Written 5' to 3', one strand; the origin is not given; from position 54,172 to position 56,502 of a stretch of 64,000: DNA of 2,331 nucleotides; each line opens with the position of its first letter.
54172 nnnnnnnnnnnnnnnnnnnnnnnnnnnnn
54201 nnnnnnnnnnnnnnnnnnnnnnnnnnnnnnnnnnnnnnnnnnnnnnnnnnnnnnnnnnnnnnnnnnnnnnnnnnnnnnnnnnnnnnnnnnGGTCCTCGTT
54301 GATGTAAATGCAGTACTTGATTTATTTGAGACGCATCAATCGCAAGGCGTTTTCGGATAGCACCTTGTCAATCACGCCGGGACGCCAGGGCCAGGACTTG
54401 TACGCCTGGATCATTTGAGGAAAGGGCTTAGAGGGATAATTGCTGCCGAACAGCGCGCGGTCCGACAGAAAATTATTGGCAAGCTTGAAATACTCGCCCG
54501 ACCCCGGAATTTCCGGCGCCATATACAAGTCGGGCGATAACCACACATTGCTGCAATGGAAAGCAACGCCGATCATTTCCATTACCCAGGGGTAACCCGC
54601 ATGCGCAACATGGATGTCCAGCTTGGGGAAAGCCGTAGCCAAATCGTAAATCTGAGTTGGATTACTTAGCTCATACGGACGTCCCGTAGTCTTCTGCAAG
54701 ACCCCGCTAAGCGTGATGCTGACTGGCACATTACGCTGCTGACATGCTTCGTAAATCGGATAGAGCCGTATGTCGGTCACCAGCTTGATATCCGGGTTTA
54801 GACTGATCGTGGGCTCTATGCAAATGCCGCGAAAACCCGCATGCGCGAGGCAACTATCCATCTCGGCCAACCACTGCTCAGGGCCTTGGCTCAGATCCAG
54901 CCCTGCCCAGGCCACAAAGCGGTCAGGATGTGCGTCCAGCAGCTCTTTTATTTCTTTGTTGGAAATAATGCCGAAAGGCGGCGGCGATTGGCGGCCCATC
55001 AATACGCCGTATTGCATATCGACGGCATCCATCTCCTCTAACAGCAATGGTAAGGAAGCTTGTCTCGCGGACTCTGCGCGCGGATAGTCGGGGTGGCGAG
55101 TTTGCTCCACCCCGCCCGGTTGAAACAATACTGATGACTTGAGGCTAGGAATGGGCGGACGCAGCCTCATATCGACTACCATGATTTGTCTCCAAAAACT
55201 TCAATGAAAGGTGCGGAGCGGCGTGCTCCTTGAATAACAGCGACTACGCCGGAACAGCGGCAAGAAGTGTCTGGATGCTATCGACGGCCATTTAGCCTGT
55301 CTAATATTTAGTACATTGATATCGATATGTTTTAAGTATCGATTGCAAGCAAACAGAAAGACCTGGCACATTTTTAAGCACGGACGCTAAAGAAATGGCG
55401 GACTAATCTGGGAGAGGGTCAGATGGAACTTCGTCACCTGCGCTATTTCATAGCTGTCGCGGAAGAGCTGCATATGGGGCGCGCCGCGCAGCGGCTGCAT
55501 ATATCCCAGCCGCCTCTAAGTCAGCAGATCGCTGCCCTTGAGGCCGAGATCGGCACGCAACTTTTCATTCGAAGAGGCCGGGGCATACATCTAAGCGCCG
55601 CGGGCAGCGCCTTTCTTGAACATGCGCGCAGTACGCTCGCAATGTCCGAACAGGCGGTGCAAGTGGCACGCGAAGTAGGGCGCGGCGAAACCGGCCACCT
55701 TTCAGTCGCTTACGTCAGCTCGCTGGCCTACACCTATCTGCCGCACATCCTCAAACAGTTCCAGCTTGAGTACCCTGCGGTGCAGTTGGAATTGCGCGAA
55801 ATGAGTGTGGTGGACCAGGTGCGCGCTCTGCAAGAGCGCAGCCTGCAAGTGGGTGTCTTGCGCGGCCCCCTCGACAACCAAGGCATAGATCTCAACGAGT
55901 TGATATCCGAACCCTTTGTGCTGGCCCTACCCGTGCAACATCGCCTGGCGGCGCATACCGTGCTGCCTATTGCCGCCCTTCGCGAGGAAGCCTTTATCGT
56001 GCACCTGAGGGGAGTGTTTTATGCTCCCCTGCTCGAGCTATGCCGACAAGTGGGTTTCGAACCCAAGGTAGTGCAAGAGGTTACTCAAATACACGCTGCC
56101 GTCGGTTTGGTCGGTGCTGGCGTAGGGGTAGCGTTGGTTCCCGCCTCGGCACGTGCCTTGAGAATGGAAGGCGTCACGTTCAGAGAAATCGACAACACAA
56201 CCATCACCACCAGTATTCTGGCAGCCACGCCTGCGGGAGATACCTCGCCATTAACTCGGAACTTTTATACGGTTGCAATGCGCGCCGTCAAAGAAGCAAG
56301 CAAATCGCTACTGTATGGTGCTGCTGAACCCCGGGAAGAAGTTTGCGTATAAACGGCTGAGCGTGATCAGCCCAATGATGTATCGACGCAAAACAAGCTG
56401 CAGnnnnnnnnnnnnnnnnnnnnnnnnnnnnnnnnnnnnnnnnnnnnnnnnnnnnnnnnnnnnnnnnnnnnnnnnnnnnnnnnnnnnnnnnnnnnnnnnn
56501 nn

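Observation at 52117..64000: Candidate undescribed catabolic pathway: hydantoinase A/B + paired M24-fold proteins + MmgE/PrpD + amidohydrolase + LysR + three Bug binding proteins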

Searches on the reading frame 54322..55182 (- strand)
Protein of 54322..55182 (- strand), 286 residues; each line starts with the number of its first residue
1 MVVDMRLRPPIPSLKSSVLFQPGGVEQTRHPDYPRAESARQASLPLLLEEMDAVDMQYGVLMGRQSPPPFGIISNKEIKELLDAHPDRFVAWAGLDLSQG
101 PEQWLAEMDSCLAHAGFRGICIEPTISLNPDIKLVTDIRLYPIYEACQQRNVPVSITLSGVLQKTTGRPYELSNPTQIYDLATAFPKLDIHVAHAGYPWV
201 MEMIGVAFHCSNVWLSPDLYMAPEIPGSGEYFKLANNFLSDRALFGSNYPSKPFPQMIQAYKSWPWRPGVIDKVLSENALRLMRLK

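Call 3: search_protein_families(library=pfam, proteins=[window:54322-55182:-])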
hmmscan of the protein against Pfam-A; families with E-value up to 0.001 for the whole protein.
window:54322-55182:- (286 aa): 1 family
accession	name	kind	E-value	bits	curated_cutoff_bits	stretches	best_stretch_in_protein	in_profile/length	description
PF04909.20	Amidohydro_2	-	1.2e-31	111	26.4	1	75-285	66-289/289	Amidohydrolase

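Call 4: search_protein_families(library=ncbifam, proteins=[window:54322-55182:-])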
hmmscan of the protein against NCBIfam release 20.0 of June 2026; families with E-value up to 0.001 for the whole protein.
window:54322-55182:- (286 aa): 0 families

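Call 20: search_solved_structures(query=window:54322-55182:-, max_evalue=0.001)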
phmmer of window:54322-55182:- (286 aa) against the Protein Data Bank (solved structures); distinct sequences matched with E-value up to 0.001: 6.
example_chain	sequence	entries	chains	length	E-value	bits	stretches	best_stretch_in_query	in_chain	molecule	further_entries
3irs_A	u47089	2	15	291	1.1e-43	152.8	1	2-283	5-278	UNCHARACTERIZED PROTEIN BB4693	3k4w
6dxq_A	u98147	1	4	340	4.6e-05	26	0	68-164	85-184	4-oxalomesaconate hydratase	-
6dwv_B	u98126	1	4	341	4.7e-05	25.9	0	68-164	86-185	4-oxalomesaconate hydratase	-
6dxs_A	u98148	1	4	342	4.7e-05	25.9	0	68-164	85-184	4-oxalomesaconate hydratase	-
3cjp_A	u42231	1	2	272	0.00067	22.1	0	168-285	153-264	Predicted amidohydrolase, dihydroorotase family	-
2gwg_A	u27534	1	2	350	0.00087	21.8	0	78-196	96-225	4-oxalomesaconate hydratase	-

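Call 88: find_homologous_proteins(query=window:54322-55182:-, max_evalue=1e-30)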
Query window:54322-55182:- (286 aa): 370 proteins with E <= 1e-30 among 925 candidates; the best 120 are listed.
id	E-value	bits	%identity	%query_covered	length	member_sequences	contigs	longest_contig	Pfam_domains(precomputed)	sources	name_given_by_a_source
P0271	1.8e-194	663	100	100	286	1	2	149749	PF04909.21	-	-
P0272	8.3e-160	549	80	100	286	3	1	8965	PF04909.21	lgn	-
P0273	3.3e-155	534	80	100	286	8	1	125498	PF04909.21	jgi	-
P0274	7.2e-144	496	75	100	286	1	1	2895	PF04909.21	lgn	-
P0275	7.8e-122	424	64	99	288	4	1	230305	PF04909.21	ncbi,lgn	-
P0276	8.8e-121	421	64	100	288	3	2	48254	PF04909.21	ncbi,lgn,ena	-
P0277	1.1e-120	420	64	99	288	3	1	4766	PF04909.21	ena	-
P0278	1.6e-117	410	63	100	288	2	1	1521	PF04909.21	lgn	-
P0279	4.8e-116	405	62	98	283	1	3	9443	PF04909.21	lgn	-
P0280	2.7e-115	403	63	100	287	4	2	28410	PF04909.21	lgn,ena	-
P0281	3.5e-112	392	59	99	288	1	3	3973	PF04909.21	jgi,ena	-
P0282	7.1e-112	391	62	100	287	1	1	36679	PF04909.21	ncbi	-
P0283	2.3e-111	390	58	99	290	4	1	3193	PF04909.21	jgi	-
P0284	4.0e-108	379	57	99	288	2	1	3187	PF04909.21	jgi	-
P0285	5.2e-108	379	57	99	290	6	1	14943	PF04909.21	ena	-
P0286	2.4e-106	373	57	99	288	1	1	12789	PF04909.21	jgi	jgi:predicted TIM-barrel fold metal-dependent hydrolase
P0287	3.4e-106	373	56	100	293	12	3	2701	PF04909.21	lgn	-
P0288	8.7e-106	371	56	99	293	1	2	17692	PF04909.21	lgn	-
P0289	3.1e-105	370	56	100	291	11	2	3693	PF04909.21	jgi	-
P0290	7.3e-104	365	59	92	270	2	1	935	PF04909.21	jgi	-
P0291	1.3e-102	361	56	100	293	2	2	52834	PF04909.21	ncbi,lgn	ncbi:MAG: amidohydrolase family protein [Lautropia sp.]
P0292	3.2e-100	353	55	100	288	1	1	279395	PF04909.21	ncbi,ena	-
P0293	3.4e-100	353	55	100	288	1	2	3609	PF04909.21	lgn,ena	-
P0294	1.3e-98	348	54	100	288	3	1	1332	PF04909.21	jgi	jgi:uncharacterized protein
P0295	3.3e-96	340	53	100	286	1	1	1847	PF04909.21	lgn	-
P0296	5.9e-96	339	54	100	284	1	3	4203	PF04909.21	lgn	-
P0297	1.0e-95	338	55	100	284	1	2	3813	PF04909.21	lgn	-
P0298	1.1e-95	338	54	100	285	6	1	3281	PF04909.21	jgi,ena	-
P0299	3.0e-95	337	53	100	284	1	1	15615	PF04909.21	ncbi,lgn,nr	ncbi:MAG: amidohydrolase family protein [Betaproteobacteria bacterium]|nr:amidohydrolase family prot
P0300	3.5e-95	337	53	100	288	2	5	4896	PF04909.21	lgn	-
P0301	4.5e-95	336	53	99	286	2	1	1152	PF04909.21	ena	-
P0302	5.2e-95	336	54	100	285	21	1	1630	PF04909.21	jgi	-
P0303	1.2e-94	335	52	100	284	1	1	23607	PF04909.21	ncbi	ncbi:amidohydrolase family protein [Devosia sp. A369]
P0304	1.6e-94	334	53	100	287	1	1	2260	PF04909.21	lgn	-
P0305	2.8e-94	334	53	100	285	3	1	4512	PF04909.21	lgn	-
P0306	3.9e-94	333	54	99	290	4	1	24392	PF04909.21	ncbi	-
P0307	4.9e-94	333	55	99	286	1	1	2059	PF04909.21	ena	-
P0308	9.7e-94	332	54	100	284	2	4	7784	PF04909.21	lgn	-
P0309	1.2e-93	332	52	100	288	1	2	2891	PF04909.21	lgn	-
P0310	1.3e-93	332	54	100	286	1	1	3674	PF04909.21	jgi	jgi:uncharacterized protein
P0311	2.0e-93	331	52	100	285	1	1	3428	PF04909.21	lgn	-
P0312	4.1e-93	330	54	98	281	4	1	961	PF04909.21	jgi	jgi:predicted TIM-barrel fold metal-dependent hydrolase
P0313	6.8e-93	329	53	100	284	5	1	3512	PF04909.21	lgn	-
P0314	7.2e-93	329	53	100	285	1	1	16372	PF04909.21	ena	-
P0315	2.1e-92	328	53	100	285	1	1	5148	PF04909.21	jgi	jgi:predicted TIM-barrel fold metal-dependent hydrolase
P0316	2.5e-92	327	53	100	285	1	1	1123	PF04909.21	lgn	-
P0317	2.6e-92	327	53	100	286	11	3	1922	PF04909.21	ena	-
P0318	3.5e-92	327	52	100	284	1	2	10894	PF04909.21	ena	-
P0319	5.3e-92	326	52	100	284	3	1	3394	PF04909.21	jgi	jgi:predicted TIM-barrel fold metal-dependent hydrolase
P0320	7.4e-92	326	53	100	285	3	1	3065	PF04909.21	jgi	jgi:predicted TIM-barrel fold metal-dependent hydrolase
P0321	7.6e-92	326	52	100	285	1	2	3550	PF04909.21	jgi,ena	jgi:predicted TIM-barrel fold metal-dependent hydrolase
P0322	7.8e-92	326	56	98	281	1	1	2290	PF04909.21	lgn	-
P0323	1.0e-91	325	54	100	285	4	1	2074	PF04909.21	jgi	-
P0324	1.1e-91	325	54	100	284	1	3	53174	PF04909.21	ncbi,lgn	ncbi:MAG: amidohydrolase family protein [Lautropia sp.]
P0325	1.1e-91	325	52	100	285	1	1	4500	PF04909.21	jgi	jgi:predicted TIM-barrel fold metal-dependent hydrolase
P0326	1.7e-91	325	53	100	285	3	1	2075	PF04909.21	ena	-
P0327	1.8e-91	324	51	99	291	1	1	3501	PF04909.21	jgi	jgi:predicted TIM-barrel fold metal-dependent hydrolase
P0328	2.0e-91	324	53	100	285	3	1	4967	PF04909.21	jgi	jgi:predicted TIM-barrel fold metal-dependent hydrolase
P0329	2.2e-91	324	54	100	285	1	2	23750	PF04909.21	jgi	jgi:uncharacterized protein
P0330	2.3e-91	324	54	100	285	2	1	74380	PF04909.21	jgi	-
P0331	2.8e-91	324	52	99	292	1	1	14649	PF04909.21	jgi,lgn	-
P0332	3.3e-91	324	53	99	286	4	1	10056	PF04909.21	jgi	-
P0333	3.7e-91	323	53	99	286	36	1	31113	PF04909.21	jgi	-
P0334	4.7e-91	323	51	99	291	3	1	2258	PF04909.21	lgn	-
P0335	5.3e-91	323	52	99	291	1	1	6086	PF04909.21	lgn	-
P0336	7.1e-91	322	52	100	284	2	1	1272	PF04909.21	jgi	jgi:predicted TIM-barrel fold metal-dependent hydrolase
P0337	7.7e-91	322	53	100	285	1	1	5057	PF04909.21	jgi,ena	-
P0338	1.0e-90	322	51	100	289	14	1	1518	PF04909.21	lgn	-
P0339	1.2e-90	322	51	100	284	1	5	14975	PF04909.21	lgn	-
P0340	3.0e-90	320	50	100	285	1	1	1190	PF04909.21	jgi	jgi:uncharacterized protein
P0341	3.7e-90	320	50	99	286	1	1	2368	PF04909.21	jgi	jgi:uncharacterized protein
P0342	5.5e-90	320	52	100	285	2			PF04909.21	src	-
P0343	5.5e-90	320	53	100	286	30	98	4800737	PF04909.21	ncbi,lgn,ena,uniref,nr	ncbi:amidohydrolase [Bordetella parapertussis]|uniref:Amidohydrolase-related domain-containing prote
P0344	6.1e-90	319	52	98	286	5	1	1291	PF04909.21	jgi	jgi:predicted TIM-barrel fold metal-dependent hydrolase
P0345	8.3e-90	319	52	98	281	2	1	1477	PF04909.21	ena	-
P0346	1.0e-89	319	53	99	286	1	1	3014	PF04909.21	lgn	-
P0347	1.2e-89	318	53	100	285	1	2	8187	PF04909.21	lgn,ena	-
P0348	1.4e-89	318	51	100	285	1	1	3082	PF04909.21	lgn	-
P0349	1.6e-89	318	55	98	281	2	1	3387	PF04909.21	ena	-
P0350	2.2e-89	318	52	99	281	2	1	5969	PF04909.21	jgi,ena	-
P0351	2.4e-89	317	52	100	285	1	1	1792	PF04909.21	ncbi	-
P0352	3.1e-89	317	50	100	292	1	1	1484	PF04909.21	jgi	jgi:predicted TIM-barrel fold metal-dependent hydrolase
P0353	3.7e-89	317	53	99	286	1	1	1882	PF04909.21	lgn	-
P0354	4.9e-89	316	52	100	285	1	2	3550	PF04909.21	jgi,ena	jgi:predicted TIM-barrel fold metal-dependent hydrolase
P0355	6.7e-89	316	51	100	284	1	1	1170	PF04909.21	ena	-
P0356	7.3e-89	316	52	100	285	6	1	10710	PF04909.21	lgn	-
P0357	9.7e-89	315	51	99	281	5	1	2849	PF04909.21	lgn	-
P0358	2.8e-88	314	53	99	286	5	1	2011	PF04909.21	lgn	-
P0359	5.6e-88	313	51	100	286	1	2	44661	PF04909.21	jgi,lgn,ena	-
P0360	6.2e-88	313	52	99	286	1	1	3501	PF04909.21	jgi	jgi:predicted TIM-barrel fold metal-dependent hydrolase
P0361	7.0e-88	313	52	100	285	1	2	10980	PF04909.21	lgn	-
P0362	7.3e-88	313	50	99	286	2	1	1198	PF04909.21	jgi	jgi:predicted TIM-barrel fold metal-dependent hydrolase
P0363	8.7e-88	312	52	100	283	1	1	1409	PF04909.21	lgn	-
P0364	1.8e-87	311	52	99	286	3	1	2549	PF04909.21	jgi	-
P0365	2.1e-87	311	51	100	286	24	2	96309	PF04909.21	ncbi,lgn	ncbi:MAG: amidohydrolase family protein [Pseudolabrys sp.]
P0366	2.5e-87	311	51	100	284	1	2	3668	PF04909.21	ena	-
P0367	4.6e-87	310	52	99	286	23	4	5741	PF04909.21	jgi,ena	jgi:predicted TIM-barrel fold metal-dependent hydrolase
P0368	6.8e-87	309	51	100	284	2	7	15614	PF04909.21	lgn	-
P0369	7.4e-87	309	51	99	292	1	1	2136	PF04909.21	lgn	-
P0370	1.2e-86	309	51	100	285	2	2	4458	PF04909.21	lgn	-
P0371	1.9e-86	308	49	99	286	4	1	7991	PF04909.21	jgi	jgi:uncharacterized protein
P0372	2.0e-86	308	51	100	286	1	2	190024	PF04909.21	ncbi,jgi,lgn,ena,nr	ncbi:MAG TPA: amidohydrolase family protein [Pseudolabrys sp.]|nr:amidohydrolase family protein [Pse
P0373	4.2e-86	307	49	100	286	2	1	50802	PF04909.21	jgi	jgi:predicted TIM-barrel fold metal-dependent hydrolase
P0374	5.4e-86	306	50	100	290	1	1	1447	PF04909.21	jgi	jgi:uncharacterized protein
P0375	6.2e-86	306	51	99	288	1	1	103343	PF04909.21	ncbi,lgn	-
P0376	6.2e-86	306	52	98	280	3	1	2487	PF04909.21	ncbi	-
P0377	7.5e-86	306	49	99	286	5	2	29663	PF04909.21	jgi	jgi:uncharacterized protein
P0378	7.8e-86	306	51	95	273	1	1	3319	PF04909.21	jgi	-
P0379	8.0e-86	306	50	100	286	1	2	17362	PF04909.21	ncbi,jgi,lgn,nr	ncbi:MAG TPA: amidohydrolase family protein [Xanthobacteraceae bacterium]|jgi:hypothetical protein|n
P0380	1.3e-85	305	51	100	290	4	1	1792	PF04909.21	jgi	jgi:uncharacterized protein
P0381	1.8e-85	305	50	100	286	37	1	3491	PF04909.21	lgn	-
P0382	2.3e-85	304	50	100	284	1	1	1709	PF04909.21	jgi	jgi:predicted TIM-barrel fold metal-dependent hydrolase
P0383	2.5e-85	304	52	99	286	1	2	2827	PF04909.21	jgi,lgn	-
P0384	3.0e-85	304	51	100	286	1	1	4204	PF04909.21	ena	-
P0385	4.5e-85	303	51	99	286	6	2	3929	PF04909.21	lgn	-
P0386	4.7e-85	303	50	100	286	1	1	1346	PF04909.21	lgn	-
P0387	5.1e-85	303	49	100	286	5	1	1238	PF04909.21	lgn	-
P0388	5.1e-85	303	49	99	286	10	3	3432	PF04909.21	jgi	jgi:uncharacterized protein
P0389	5.3e-85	303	51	100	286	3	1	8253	PF04909.21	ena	-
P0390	5.7e-85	303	51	98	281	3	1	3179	PF04909.21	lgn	-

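Call 89: find_encoding_contigs(protein=P0273, flank=10000, max_places=2)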
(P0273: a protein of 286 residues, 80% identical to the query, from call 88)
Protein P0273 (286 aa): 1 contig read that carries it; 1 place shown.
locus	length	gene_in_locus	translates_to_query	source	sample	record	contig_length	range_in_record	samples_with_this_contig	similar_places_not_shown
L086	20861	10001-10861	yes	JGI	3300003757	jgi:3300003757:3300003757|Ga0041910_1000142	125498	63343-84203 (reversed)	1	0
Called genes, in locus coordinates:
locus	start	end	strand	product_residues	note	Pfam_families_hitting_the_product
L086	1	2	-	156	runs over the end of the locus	PF00430:ATP-synt_B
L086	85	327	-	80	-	PF00137:ATP-synt_C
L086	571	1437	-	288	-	-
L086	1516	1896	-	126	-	PF03899:ATP-synt_I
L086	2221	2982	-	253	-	-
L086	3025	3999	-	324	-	PF03401:TctC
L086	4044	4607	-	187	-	PF07883:Cupin_2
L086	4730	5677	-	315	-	PF00126:HTH_1, PF03466:LysR_substrate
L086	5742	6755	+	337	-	PF00135:COesterase, PF20434:BD-FAE, PF07859:Abhydrolase_3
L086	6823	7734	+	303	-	PF00126:HTH_1, PF03466:LysR_substrate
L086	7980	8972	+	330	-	-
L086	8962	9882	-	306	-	PF00126:HTH_1, PF03466:LysR_substrate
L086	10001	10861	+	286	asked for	PF04909:Amidohydro_2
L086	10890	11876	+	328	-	PF03401:TctC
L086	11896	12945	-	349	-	PF00248:Aldo_ket_red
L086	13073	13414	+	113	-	PF02656:DUF202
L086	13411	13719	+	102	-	PF02656:DUF202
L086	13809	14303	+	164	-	PF12802:MarR_2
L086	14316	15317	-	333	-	PF03401:TctC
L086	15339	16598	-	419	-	PF00355:Rieske, PF19301:LigXa_C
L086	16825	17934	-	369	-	PF08240:ADH_N, PF00107:ADH_zinc_N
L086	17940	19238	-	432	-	PF00355:Rieske, PF19301:LigXa_C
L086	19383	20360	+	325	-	PF03401:TctC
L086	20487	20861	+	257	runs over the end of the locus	PF25213:HVO_A0261_N (weak), PF09339:HTH_IclR, PF12802:MarR_2 (faint), PF01614:IclR_C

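Call 90: find_encoding_contigs(protein=P0275, flank=8000, max_places=2)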
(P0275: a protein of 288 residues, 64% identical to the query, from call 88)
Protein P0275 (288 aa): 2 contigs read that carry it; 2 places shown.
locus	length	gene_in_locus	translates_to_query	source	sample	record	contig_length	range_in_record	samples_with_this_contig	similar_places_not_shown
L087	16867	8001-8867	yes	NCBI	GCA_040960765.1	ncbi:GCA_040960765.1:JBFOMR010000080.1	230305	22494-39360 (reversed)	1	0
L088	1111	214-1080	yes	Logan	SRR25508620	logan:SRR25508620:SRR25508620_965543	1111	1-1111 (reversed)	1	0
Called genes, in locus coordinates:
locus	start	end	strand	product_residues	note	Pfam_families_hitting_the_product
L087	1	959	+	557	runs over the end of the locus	PF18158:AidB_N, PF02770:Acyl-CoA_dh_M, PF00441:Acyl-CoA_dh_1, PF08028:Acyl-CoA_dh_2 (weak), PF22924:ACOX_C_alpha1 (weak), PF22217:ACDH-11_C (weak)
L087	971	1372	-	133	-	PF01042:Ribonuc_L-PSP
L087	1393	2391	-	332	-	PF00296:Bac_luciferase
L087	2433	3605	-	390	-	PF00355:Rieske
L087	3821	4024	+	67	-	-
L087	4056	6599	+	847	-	PF03993:DUF349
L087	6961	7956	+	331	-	PF13379:NMT1_2 (weak)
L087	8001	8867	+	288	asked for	PF04909:Amidohydro_2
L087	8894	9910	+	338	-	PF13379:NMT1_2 (weak), PF09084:NMT1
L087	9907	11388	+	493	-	PF00890:FAD_binding_2, PF01266:DAO, PF01494:FAD_binding_3 (faint), PF03486:HI0933_like, PF07992:Pyr_redox_2 (faint), PF12831:FAD_oxidored, PF13450:NAD_binding_8 (weak), PF00890:FAD_binding_2 (weak)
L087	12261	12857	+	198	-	PF00005:ABC_tran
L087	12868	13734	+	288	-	PF00528:BPD_transp_1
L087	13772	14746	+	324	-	PF03401:TctC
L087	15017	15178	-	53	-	-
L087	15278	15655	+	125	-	PF04909:Amidohydro_2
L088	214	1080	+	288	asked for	PF04909:Amidohydro_2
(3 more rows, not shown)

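Call 91: find_encoding_contigs(protein=P0343, flank=8000, max_places=1)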
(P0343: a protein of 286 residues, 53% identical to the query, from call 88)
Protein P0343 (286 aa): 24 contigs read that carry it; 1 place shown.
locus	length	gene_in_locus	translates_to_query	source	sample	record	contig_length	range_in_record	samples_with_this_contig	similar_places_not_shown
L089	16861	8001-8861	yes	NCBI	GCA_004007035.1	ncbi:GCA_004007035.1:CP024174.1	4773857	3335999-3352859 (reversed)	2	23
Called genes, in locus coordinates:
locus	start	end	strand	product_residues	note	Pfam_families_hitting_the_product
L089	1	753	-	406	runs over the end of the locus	PF14690:Zn_ribbon_ISL3, PF13542:HTH_Tnp_ISL3, PF01610:DDE_Tnp_ISL3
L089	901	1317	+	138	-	PF00472:RF-1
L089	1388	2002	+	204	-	PF09997:DUF2238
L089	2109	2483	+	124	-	PF01124:MAPEG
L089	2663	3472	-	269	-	PF09339:HTH_IclR, PF01614:IclR_C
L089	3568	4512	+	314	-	PF00701:DHDPS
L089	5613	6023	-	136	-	PF13620:CarboxypepD_reg (weak)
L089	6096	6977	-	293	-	PF05742:TANGO2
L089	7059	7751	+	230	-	PF01965:DJ-1_PfpI, PF17124:ThiJ_like (weak)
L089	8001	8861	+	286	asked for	PF04909:Amidohydro_2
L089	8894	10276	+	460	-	PF00890:FAD_binding_2, PF01266:DAO, PF01946:Thi4 (faint), PF03486:HI0933_like (weak), PF07992:Pyr_redox_2 (weak), PF12831:FAD_oxidored, PF13450:NAD_binding_8 (weak)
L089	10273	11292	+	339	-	PF03401:TctC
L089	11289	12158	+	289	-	PF00106:adh_short (faint), PF13561:adh_short_C2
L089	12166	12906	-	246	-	PF01978:TrmB (faint), PF09339:HTH_IclR, PF12802:MarR_2 (weak), PF25213:HVO_A0261_N (weak), PF12840:HTH_20 (weak), PF01614:IclR_C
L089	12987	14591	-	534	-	PF00890:FAD_binding_2 (faint), PF01266:DAO, PF12831:FAD_oxidored (weak), PF16901:DAO_C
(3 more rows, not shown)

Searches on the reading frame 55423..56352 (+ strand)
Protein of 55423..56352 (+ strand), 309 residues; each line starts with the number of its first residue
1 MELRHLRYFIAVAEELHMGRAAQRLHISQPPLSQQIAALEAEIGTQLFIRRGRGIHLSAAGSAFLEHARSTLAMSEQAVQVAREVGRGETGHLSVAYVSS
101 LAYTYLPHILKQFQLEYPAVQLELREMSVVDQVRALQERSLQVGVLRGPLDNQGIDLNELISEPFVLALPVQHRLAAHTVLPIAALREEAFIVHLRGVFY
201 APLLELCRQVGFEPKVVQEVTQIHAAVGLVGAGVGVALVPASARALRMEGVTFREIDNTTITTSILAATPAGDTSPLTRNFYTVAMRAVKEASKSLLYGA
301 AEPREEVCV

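Call 3: search_protein_families(library=pfam, proteins=[window:55423-56352:+])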
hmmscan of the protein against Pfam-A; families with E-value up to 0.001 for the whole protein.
window:55423-56352:+ (309 aa): 2 families
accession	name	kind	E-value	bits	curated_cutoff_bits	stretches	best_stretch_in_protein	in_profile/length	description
PF03466.25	LysR_substrate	-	1.4e-42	145.9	28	1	87-285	2-204/209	LysR substrate binding domain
PF00126.33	HTH_1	-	6.6e-23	80.9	26.6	1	3-61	1-59/60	Bacterial regulatory helix-turn-helix protein, lysR family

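Call 4: search_protein_families(library=ncbifam, proteins=[window:55423-56352:+])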
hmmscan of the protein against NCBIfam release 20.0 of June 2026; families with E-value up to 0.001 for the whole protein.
window:55423-56352:+ (309 aa): 55 families (the best 25 are shown)
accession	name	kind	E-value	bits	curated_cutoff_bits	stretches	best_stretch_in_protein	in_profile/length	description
NF045775.1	acetoin_reg_AlsR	exception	4.6e-87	292.2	430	1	1-284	1-287/290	acetoin biosynthesis transcriptional regulator AlsR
NF007439.0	PRK09986.1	equivalog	2e-62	211.3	290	1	2-259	8-269/296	LysR family transcriptional regulator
NF007385.0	PRK09906.1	equivalog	2.2e-62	210.9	356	1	1-285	1-287/296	DNA-binding transcriptional regulator HcaR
NF053705.1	TransRegGltCGpos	equivalog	1.3e-58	198.6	350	1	1-283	1-287/300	glutamate biosynthesis transcriptional regulator GltC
NF047520.1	trans_act_CidR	equivalog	4.4e-46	157.4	415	1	1-262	1-264/292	cidABC operon transcriptional activator CidR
NF040710.1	benzoate_CatM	exception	2.3e-42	145.3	580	1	1-258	1-262/293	cis,cis-muconate-binding transcription regulator CatM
NF008416.0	PRK11242.1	equivalog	4.7e-42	144.3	277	1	1-258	1-259/300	transcriptional regulator CynR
NF040709.1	benzoate_BenM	exception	8e-39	133.7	600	1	1-267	1-272/299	benzoate utilization transcription regulator BenM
NF040786.1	LysR_Sec_metab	equivalog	6.7e-35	120.5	250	1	1-258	1-266/298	selenium metabolism-associated LysR family transcriptional regulator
TIGR03339.1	phn_lysR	subfamily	3.6e-33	115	341.1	1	6-242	2-236/279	aminoethylphosphonate catabolism associated LysR family transcriptional regulator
NF008722.0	PRK11716.1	equivalog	1.2e-31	109.9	246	1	1-241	1-243/293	HTH-type transcriptional activator IlvY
TIGR02424.1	TF_pcaQ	equivalog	8e-31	107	303.8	1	2-211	4-216/300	pca operon transcription factor PcaQ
NF047711.1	PutUtilRegPtrR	equivalog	5e-30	104.6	400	1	1-242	1-237/283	putrescine utilization regulator PtrR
NF008410.0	PRK11233.1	equivalog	4.4e-29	101.6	309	1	1-248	1-248/305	nitrogen assimilation transcriptional regulator NAC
NF008361.0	PRK11151.1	equivalog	5.6e-29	101.4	329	1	1-287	1-288/305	DNA-binding transcriptional regulator OxyR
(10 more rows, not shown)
